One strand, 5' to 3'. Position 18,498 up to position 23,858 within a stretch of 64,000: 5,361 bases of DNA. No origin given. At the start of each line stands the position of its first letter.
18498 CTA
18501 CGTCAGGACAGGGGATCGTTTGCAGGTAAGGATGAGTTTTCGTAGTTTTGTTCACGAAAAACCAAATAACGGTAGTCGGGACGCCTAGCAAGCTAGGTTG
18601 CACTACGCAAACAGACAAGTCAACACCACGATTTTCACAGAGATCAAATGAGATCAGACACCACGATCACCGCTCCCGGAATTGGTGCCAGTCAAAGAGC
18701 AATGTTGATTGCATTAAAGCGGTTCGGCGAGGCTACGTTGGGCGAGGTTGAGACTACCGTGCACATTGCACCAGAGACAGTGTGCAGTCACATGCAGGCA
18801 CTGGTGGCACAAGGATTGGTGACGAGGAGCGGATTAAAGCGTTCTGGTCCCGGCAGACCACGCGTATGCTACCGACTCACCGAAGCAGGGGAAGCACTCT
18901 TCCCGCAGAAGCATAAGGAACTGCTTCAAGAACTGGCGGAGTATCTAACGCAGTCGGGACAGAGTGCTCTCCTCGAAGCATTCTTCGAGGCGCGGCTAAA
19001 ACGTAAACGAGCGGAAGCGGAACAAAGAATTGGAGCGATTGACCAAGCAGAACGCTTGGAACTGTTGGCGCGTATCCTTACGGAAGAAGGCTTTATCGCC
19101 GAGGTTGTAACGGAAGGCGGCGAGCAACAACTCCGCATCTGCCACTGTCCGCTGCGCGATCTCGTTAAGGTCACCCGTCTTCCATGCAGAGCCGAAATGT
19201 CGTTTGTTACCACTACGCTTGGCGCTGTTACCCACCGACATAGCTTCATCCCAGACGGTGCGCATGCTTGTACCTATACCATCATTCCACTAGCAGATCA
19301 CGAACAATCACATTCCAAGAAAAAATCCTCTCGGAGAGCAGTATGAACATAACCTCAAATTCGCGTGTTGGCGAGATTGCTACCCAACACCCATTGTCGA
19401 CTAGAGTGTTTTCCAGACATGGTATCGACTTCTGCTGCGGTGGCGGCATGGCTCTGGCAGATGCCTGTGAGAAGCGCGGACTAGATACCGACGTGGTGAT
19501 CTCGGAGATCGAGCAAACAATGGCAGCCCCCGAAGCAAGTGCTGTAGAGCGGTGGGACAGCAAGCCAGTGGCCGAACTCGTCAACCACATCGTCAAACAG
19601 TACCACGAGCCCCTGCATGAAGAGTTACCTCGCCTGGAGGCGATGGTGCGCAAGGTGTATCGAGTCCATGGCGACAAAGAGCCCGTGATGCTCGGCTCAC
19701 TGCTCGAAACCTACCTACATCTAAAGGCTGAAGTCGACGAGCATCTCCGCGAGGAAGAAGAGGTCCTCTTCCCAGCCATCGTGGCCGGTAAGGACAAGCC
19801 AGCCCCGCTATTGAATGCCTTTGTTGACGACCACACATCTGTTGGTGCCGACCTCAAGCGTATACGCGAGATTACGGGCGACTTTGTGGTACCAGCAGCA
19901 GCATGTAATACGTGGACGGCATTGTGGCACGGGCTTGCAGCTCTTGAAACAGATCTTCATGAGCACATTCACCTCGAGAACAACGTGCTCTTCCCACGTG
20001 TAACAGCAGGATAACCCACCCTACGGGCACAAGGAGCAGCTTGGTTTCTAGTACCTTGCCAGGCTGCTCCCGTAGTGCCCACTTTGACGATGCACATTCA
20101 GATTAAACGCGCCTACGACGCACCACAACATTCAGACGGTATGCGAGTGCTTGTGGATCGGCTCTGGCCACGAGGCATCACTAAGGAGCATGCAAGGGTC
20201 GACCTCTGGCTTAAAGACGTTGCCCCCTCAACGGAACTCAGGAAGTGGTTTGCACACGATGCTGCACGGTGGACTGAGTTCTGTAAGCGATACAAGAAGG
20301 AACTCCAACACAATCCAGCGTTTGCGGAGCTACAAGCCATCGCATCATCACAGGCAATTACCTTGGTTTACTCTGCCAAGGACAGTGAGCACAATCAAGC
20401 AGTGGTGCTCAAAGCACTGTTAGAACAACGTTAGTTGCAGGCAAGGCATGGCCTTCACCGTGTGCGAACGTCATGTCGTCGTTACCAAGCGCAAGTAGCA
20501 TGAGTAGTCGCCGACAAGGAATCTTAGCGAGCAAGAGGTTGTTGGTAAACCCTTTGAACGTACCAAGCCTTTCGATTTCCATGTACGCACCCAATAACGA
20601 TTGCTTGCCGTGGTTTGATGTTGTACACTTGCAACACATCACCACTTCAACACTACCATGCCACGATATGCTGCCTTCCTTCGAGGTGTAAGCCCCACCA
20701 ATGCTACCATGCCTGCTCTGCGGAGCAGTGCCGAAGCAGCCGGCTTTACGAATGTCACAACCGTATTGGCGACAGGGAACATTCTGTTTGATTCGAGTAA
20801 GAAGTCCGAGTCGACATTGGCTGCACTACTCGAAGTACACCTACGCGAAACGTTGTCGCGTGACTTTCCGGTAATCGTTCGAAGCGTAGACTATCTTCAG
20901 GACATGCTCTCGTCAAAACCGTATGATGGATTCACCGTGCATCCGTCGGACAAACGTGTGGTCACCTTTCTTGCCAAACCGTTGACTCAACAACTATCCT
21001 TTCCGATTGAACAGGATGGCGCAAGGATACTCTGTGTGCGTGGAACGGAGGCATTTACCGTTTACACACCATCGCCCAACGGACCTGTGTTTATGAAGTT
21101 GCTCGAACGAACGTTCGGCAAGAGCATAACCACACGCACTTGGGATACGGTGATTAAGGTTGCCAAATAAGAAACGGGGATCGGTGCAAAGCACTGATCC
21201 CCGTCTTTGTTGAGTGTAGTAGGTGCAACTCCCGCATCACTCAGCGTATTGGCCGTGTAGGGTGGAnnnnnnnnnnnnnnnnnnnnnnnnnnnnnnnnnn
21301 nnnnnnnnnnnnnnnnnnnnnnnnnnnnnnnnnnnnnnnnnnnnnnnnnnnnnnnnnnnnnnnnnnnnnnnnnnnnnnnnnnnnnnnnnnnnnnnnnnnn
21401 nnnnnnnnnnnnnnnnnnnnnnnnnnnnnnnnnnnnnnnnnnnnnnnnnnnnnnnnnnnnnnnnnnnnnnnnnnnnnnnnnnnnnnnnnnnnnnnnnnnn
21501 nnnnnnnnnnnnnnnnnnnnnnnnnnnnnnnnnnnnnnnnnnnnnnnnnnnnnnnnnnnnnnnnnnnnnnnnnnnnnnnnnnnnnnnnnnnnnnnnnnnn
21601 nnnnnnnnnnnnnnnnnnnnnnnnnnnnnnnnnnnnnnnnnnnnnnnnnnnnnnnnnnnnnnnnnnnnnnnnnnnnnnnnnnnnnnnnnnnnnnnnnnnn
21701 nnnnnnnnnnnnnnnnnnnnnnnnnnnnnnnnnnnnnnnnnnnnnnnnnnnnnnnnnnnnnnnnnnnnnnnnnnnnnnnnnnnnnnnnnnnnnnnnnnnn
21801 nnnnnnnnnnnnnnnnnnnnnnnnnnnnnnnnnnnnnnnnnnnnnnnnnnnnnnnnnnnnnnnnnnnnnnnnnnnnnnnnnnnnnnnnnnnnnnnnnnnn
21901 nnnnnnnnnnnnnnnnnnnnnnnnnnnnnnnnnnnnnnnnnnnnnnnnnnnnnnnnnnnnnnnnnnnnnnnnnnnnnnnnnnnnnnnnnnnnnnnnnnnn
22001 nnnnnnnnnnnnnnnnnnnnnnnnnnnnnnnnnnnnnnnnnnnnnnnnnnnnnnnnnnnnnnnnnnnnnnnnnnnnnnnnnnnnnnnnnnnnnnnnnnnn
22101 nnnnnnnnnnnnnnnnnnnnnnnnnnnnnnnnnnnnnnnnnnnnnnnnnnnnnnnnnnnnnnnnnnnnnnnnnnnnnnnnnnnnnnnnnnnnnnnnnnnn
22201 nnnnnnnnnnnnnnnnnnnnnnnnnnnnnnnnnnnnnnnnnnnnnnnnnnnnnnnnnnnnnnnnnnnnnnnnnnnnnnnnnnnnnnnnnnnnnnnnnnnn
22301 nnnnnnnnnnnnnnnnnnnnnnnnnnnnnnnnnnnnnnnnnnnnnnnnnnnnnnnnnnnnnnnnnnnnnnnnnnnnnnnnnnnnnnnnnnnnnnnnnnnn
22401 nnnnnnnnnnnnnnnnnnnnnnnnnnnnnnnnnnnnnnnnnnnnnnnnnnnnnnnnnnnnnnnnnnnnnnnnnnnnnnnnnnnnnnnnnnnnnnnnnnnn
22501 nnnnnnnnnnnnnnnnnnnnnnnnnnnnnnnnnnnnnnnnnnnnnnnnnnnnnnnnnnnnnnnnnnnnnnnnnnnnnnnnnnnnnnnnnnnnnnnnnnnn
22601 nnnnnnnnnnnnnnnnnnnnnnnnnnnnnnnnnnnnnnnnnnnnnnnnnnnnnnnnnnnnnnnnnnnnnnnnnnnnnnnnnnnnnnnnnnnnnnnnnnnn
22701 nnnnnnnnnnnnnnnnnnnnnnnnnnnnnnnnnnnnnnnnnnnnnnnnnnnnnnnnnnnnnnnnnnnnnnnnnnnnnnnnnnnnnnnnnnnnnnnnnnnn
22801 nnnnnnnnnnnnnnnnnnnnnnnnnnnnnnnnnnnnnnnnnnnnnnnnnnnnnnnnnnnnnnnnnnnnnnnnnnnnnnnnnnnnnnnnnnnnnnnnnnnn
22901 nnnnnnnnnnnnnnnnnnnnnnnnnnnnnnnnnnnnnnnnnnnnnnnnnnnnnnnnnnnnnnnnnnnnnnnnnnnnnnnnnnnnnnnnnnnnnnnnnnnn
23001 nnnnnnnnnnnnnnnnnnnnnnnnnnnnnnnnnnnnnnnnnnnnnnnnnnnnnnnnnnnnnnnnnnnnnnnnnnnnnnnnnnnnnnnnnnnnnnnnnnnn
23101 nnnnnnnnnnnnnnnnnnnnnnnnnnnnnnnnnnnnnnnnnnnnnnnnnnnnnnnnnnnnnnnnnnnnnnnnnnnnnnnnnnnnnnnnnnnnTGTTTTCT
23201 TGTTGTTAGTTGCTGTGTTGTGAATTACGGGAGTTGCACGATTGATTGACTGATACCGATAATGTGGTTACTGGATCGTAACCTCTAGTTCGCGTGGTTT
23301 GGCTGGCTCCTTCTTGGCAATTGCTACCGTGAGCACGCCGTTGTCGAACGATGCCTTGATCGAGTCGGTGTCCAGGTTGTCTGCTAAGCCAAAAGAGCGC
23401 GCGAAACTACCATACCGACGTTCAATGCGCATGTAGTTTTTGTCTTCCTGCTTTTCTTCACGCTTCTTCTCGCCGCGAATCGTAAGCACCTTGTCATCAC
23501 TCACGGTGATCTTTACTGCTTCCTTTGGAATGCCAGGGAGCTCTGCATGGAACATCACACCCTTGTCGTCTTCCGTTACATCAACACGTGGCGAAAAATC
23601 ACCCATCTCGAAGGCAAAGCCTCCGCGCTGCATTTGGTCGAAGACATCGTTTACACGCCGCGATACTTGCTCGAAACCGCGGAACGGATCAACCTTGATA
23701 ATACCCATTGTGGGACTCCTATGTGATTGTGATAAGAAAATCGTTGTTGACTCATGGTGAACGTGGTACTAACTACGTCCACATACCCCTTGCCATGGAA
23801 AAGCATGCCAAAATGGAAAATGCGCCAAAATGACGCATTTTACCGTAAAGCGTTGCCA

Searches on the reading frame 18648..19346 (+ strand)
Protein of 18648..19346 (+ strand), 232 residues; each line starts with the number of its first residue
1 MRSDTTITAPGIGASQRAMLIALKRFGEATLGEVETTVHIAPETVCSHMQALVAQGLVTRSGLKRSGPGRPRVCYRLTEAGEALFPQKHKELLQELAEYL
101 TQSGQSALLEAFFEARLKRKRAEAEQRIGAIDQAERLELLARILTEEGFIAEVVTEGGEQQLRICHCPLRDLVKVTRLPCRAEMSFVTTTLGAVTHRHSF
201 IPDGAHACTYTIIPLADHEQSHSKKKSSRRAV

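Call 3: search_protein_families(library=pfam, proteins=[window:18648-19346:+], max_evalue=0.01)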
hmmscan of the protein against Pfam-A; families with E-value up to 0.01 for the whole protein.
window:18648-19346:+ (232 aa): 4 families
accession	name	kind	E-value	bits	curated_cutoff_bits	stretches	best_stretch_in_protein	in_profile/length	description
PF01638.23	HxlR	-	4e-05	23.8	20.8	1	21-99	12-82/91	HxlR-like helix-turn-helix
PF03551.20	PadR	-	0.00022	21.6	27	1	48-84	37-72/75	Transcriptional regulator PadR-like family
PF12802.13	MarR_2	-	0.0003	21.3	27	1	11-60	2-52/61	MarR family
PF13601.12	HTH_34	-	0.0054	17.3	27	0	22-92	8-76/80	Winged helix DNA-binding domain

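Call 4: search_protein_families(library=ncbifam, proteins=[window:18648-19346:+], max_evalue=0.01)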
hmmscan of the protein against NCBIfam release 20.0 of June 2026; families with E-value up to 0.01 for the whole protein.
window:18648-19346:+ (232 aa): 6 families
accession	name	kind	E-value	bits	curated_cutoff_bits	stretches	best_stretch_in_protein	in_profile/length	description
TIGR02702.1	SufR_cyano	equivalog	1.2e-18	67.6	178.8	1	17-212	4-208/208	iron-sulfur cluster biosynthesis transcriptional regulator SufR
NF053756.1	MreA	equivalog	5.7e-06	26.1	100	1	18-101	21-104/110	MreA family transcriptional regulator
NF040939.2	trans_reg_lrs14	equivalog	2.4e-05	24.3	90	1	13-80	20-88/103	Lrs14 family HTH-type transcriptional regulator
NF033788.1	HTH_metalloreg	subfamily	0.00026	20.7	55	1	17-60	14-57/77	metalloregulator ArsR/SmtB family transcription factor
NF053606.1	Sta1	subfamily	0.0018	18.3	80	1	14-80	20-86/100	Sta1 family transcriptional regulator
NF053635.1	TransRegRv3488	equivalog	0.002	18.4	140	1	39-98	37-93/98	Rv3488 family transcriptional regulator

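Call 62: find_homologous_proteins(query=window:18648-19346:+)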
Query window:18648-19346:+ (232 aa): 93 proteins with E <= 0.001 among 1589 candidates.
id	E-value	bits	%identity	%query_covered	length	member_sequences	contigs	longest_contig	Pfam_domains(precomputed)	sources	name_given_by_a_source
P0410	3.7e-144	496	100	100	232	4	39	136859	-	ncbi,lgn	-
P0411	2.5e-79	284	59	100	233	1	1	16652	-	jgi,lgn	jgi:predicted ArsR family transcriptional regulator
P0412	6.0e-79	283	60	98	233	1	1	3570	-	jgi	jgi:predicted ArsR family transcriptional regulator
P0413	6.6e-79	283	59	100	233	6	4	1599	-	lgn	-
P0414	4.6e-78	280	59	98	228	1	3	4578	PF08220.19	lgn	-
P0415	6.8e-78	279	66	89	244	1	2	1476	PF12840.14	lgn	-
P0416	1.3e-77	278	64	91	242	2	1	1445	PF12840.14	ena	-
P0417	6.8e-77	276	59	98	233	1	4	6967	-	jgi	jgi:predicted ArsR family transcriptional regulator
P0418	8.1e-77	276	62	91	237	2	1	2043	-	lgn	-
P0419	1.4e-76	275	61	92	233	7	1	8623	-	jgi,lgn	-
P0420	1.6e-76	275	61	91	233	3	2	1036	-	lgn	-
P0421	2.0e-76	275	62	93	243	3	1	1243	-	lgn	-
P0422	2.3e-76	274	62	92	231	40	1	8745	-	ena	-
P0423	1.0e-75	272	61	91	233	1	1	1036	-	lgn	-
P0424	3.7e-75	270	57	100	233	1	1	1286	-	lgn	-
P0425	8.6e-75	269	58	100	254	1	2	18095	-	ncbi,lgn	-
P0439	1.5e-62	229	49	99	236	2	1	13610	-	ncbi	ncbi:MAG: ArsR family transcriptional regulator [Acidobacteriota bacterium]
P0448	2.1e-56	209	49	91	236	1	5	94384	PF12840.14,PF01022.27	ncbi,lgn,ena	-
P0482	2.7e-30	124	34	87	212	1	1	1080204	PF08220.19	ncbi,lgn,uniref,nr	ncbi:transcriptional regulator [Fodinibius salinus]|uniref:Transcriptional regulator n=1 Tax=Fodinib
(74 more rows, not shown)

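Call 63: list_cluster_members(proteins=[P0410, P0425, P0439, P0448])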
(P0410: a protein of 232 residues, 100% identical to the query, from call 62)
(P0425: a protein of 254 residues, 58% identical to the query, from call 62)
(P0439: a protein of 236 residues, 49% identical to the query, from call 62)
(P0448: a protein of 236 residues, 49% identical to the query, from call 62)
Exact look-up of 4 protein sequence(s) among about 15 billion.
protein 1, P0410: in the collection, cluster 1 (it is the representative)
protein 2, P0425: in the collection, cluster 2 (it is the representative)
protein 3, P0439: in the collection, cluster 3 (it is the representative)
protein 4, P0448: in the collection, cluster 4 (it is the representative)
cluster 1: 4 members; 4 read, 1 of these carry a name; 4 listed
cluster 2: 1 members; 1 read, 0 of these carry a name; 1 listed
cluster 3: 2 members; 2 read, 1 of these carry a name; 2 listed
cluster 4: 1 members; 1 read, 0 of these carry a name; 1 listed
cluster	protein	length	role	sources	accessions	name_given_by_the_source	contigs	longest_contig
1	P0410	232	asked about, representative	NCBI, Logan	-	-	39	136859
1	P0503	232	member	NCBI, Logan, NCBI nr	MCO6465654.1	MAG: winged helix-turn-helix transcriptional regulator [Bradyrhizobiaceae bacterium] | winged helix-turn-helix transcriptional regulator [Bradyrhizobiaceae bacterium]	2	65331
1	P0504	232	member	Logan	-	-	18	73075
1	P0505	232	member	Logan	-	-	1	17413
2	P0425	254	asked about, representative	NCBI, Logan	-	-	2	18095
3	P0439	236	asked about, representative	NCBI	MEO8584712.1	MAG: ArsR family transcriptional regulator [Acidobacteriota bacterium]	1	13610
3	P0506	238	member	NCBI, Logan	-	-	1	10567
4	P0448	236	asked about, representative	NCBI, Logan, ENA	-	-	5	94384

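Call 64: find_encoding_contigs(protein=P0439, flank=5000, max_places=2)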
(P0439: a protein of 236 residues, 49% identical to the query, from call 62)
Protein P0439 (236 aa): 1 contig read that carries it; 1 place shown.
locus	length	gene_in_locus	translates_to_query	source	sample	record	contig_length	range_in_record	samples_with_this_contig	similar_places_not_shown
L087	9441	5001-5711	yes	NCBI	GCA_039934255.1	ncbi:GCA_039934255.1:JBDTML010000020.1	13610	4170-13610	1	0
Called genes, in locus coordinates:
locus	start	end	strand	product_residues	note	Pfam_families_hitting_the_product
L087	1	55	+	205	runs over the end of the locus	PF20046:DUF6448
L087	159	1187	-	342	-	PF03595:SLAC1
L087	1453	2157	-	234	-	PF10006:DUF2249 (weak), PF01814:Hemerythrin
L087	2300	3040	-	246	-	PF04405:ScdA_N, PF01814:Hemerythrin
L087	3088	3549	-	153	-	PF02627:CMD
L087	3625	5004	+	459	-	PF05940:NnrS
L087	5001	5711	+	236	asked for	-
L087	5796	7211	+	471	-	PF08448:PAS_4 (weak), PF13188:PAS_8 (weak), PF00512:HisKA, PF02518:HATPase_c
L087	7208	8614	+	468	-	PF00072:Response_reg, PF00158:Sigma54_activat, PF01078:Mg_chelatase (faint), PF14532:Sigma54_activ_2, PF07728:AAA_5, PF25601:AAA_lid_14, PF02954:HTH_8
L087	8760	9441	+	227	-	PF00034:Cytochrom_C (weak), PF13442:Cytochrome_CBB3 (faint)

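Call 65: find_encoding_contigs(protein=P0448, flank=5000, max_places=2)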
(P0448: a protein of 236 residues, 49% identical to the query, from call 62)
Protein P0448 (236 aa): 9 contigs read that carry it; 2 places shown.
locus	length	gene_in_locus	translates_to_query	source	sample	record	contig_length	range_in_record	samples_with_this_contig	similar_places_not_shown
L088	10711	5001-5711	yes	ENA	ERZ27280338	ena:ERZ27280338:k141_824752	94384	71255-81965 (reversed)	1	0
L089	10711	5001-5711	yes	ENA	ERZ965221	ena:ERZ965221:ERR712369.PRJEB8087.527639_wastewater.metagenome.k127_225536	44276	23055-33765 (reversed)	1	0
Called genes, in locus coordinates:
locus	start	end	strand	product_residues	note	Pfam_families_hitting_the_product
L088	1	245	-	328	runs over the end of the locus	PF00579:tRNA-synt_1b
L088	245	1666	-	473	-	-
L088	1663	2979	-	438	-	PF07992:Pyr_redox_2, PF00070:Pyr_redox (weak), PF22366:NDH2_C (weak)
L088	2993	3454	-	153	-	PF02627:CMD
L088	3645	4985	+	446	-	PF05940:NnrS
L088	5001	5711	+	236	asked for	PF01022:HTH_5 (weak), PF12840:HTH_20 (faint)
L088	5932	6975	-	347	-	PF01266:DAO, PF13450:NAD_binding_8 (weak)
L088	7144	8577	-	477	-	PF00672:HAMP, PF00512:HisKA, PF02518:HATPase_c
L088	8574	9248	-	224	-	PF00072:Response_reg, PF00486:Trans_reg_C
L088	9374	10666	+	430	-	PF02321:OEP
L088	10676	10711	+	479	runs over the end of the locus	PF19335:HMBD, PF25919:BSH_CusB, PF25973:BSH_CzcB, PF25869:3HB_CusB (weak), PF25954:Beta-barrel_RND_2, PF25975:CzcB_C (faint)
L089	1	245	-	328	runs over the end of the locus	PF00579:tRNA-synt_1b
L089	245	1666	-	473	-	-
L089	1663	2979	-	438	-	PF07992:Pyr_redox_2, PF00070:Pyr_redox (weak), PF22366:NDH2_C (weak)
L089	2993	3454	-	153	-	PF02627:CMD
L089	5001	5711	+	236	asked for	PF01022:HTH_5 (weak), PF12840:HTH_20 (faint)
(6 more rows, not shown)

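Call 66: find_encoding_contigs(protein=P0482, flank=5000, max_places=2)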
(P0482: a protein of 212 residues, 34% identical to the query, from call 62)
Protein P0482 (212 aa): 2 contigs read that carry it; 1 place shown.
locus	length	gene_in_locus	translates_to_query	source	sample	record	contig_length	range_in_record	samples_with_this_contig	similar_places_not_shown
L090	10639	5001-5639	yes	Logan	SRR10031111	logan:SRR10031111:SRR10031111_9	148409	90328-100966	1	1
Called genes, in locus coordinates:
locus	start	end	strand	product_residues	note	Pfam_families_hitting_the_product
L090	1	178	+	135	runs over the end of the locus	PF00115:COX1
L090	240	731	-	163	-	PF13664:DUF4149, PF05425:CopD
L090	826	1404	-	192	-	PF00127:Copper-bind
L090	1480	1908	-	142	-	PF02566:OsmC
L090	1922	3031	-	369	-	-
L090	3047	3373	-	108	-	PF01883:FeS_assembly_P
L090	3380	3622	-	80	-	PF10006:DUF2249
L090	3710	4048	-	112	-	PF12797:Fer4_2 (faint), PF12837:Fer4_6 (faint), PF12838:Fer4_7 (faint), PF13237:Fer4_10, PF13187:Fer4_9 (weak), PF13484:Fer4_16 (faint), PF00037:Fer4 (weak), PF11953:DUF3470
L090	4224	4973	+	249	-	PF01814:Hemerythrin (faint)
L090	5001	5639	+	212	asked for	PF08220:HTH_DeoR (faint)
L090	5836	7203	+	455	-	PF03972:MmgE_PrpD_N, PF19305:MmgE_PrpD_C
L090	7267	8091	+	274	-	PF02679:ComA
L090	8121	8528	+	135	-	PF22751:DUF488-N3a, PF22752:DUF488-N3i, PF04343:DUF488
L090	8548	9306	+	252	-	PF10006:DUF2249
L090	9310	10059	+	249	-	PF00027:cNMP_binding, PF13545:HTH_Crp_2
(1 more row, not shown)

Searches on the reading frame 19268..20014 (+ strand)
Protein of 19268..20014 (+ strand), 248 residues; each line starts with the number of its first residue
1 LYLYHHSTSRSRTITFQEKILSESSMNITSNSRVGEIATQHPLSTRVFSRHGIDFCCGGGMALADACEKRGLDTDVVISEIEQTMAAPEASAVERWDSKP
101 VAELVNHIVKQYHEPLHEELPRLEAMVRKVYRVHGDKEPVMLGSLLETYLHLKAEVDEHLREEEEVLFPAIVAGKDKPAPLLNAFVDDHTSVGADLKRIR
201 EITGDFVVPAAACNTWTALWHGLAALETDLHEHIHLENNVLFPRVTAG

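Call 3: search_protein_families(library=pfam, proteins=[window:19268-20014:+], max_evalue=0.01)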
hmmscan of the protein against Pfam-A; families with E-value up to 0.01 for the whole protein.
window:19268-20014:+ (248 aa): 2 families
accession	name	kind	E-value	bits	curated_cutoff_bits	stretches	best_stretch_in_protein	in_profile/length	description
PF04405.19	ScdA_N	-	8.3e-21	73.8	32.5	1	31-83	2-54/56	Domain of Unknown function (DUF542)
PF01814.28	Hemerythrin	-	1.3e-17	64.9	25.3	1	106-245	3-127/127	Hemerythrin HHE cation binding domain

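Call 4: search_protein_families(library=ncbifam, proteins=[window:19268-20014:+], max_evalue=0.01)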
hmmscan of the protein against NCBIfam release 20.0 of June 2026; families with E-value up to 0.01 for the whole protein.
window:19268-20014:+ (248 aa): 6 families
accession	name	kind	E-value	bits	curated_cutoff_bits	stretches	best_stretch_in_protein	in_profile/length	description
TIGR03652.1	FeS_repair_RIC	equivalog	4.5e-70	235.8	204.7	1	34-245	1-216/216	iron-sulfur cluster repair di-iron protein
NF008221.0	PRK10992.1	equivalog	7.9e-57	192.3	254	1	31-247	5-218/220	iron-sulfur cluster repair protein YtfE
NF009777.0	PRK13276.1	equivalog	2.4e-44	151.8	259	1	28-245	2-223/224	iron-sulfur cluster repair di-iron protein ScdA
NF041614.1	FeSrepair_DnrN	equivalog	3.3e-27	95.7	300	1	95-247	6-156/157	iron-sulfur cluster repair protein DnrN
NF053874.1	persist_PA2171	equivalog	0.0034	17.2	190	0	150-181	37-69/157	PA2171 family ribosome-binding persister protein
TIGR03980.1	prismane_assoc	subfamily_domain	0.0056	16.7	44.95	0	28-81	1-57/58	hybrid cluster protein-associated redox disulfide domain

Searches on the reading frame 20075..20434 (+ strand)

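Call 40: search_protein_families(library=pfam, proteins=[window:20075-20434:+], max_evalue=0.001)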
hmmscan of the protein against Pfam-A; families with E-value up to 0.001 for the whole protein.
window:20075-20434:+ (119 aa): 3 families
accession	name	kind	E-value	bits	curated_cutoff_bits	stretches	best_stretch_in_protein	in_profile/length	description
PF22752.1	DUF488-N3i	-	9.9e-40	136.5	27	1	8-118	2-113/131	Inactive DUF488-N3 subclade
PF04343.18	DUF488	-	1.1e-34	120.1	22.2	1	9-116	1-121/121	Domain of unknown function DUF488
PF22751.1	DUF488-N3a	-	1.5e-27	96.7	27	1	8-119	1-117/118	Active DUF488-N3 subclade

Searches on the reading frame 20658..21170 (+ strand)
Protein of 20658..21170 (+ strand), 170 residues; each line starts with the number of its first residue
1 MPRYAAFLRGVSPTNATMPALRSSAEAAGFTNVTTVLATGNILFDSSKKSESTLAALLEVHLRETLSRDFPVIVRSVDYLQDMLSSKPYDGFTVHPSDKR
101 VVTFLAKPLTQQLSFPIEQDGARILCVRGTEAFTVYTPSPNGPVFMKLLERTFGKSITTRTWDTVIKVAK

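Call 40: search_protein_families(library=pfam, proteins=[window:20658-21170:+], max_evalue=0.001)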
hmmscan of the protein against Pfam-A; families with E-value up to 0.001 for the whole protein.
window:20658-21170:+ (170 aa): 1 family
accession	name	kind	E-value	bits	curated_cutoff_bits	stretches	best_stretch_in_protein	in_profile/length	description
PF08002.16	DUF1697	-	2e-24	87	24.4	1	1-113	1-115/137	Protein of unknown function (DUF1697)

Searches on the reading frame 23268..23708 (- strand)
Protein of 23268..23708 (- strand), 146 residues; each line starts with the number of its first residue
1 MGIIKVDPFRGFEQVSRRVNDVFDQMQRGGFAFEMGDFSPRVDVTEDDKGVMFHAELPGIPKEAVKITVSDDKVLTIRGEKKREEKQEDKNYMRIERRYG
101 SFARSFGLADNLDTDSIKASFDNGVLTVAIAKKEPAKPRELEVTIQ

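Call 40: search_protein_families(library=pfam, proteins=[window:23268-23708:-], max_evalue=0.001)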
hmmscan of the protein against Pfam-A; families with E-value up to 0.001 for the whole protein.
window:23268-23708:- (146 aa): 1 family
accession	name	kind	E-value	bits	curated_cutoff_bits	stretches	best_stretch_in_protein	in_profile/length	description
PF00011.27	HSP20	-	4.3e-24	85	20.8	1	44-144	2-100/102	Hsp20/alpha crystallin family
